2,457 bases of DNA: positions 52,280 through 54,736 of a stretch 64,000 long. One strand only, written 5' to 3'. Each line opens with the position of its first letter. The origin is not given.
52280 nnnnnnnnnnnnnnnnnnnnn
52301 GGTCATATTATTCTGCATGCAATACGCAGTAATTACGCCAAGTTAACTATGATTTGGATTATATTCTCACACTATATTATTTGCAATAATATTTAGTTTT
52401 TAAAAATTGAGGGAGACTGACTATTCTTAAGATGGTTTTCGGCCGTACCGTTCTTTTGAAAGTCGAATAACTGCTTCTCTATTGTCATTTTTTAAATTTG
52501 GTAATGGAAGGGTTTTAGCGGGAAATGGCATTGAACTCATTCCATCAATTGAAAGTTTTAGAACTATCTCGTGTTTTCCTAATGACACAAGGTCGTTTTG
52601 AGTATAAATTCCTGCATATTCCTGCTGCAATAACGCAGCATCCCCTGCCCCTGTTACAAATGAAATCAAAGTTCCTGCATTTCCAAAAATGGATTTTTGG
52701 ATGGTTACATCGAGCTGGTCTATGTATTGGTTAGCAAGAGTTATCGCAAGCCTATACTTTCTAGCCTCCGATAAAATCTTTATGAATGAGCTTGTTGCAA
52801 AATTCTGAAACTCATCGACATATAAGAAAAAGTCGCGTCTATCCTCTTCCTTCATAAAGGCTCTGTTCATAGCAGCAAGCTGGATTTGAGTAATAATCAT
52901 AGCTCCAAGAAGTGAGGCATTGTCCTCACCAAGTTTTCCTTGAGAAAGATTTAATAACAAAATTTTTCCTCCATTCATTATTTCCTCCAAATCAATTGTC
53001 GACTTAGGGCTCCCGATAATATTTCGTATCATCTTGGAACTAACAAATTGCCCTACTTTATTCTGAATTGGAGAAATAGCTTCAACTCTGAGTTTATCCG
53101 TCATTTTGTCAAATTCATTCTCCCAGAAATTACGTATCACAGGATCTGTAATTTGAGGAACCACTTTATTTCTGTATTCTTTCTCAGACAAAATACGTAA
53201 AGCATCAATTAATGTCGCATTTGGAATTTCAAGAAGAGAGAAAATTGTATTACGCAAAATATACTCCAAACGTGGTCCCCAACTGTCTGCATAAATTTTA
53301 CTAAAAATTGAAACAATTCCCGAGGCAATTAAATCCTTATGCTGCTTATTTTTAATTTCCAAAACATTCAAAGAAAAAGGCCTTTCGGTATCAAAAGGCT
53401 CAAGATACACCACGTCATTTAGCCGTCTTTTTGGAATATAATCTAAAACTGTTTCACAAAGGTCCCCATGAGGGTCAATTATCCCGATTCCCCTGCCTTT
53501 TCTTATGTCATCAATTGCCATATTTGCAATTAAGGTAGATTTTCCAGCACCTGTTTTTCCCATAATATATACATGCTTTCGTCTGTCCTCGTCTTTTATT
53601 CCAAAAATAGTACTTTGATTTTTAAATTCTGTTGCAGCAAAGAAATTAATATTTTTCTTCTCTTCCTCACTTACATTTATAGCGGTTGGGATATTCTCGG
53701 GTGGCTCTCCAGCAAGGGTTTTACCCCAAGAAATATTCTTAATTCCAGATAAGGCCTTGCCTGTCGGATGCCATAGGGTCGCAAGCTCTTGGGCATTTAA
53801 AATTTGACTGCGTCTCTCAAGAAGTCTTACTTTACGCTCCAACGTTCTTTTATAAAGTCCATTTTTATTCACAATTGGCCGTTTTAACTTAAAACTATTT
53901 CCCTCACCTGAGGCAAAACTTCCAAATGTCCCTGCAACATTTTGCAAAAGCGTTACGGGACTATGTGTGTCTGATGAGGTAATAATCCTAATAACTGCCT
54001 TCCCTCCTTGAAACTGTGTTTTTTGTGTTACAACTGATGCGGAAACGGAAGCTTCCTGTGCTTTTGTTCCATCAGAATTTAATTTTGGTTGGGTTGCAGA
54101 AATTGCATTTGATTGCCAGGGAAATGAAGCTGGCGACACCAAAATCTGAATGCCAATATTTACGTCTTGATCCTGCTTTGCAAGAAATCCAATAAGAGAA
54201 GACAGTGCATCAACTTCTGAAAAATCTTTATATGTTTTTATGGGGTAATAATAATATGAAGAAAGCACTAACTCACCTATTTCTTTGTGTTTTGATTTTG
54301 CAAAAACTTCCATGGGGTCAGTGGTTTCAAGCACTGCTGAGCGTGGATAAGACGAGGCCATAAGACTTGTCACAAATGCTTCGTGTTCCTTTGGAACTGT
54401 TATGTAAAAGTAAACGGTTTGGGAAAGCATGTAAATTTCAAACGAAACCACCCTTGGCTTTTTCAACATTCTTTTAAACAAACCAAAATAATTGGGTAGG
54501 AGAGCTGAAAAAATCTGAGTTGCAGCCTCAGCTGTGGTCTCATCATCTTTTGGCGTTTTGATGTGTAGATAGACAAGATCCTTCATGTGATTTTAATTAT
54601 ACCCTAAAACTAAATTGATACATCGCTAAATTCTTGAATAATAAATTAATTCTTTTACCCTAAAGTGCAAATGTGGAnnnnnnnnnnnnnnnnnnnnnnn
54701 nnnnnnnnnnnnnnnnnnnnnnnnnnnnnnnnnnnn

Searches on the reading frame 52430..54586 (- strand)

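Call 87: search_protein_families(library=pfam, proteins=[window:52430-54586:-], max_evalue=0.001)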
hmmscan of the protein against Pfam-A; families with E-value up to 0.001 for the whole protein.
window:52430-54586:- (719 aa): 3 families
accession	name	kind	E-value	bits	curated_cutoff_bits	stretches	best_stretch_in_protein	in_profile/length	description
PF10412.15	TrwB_AAD_bind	-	1.5e-11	44.3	20.5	1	333-628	12-289/387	Type IV secretion-system coupling protein DNA-binding domain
PF01935.23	DUF87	-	9.3e-09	36.1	23.2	1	336-561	23-213/220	Helicase HerA, central domain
PF12696.13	TraG-D_C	-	0.00038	20.8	22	1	588-644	4-65/126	TraM recognition site of TraD and TraG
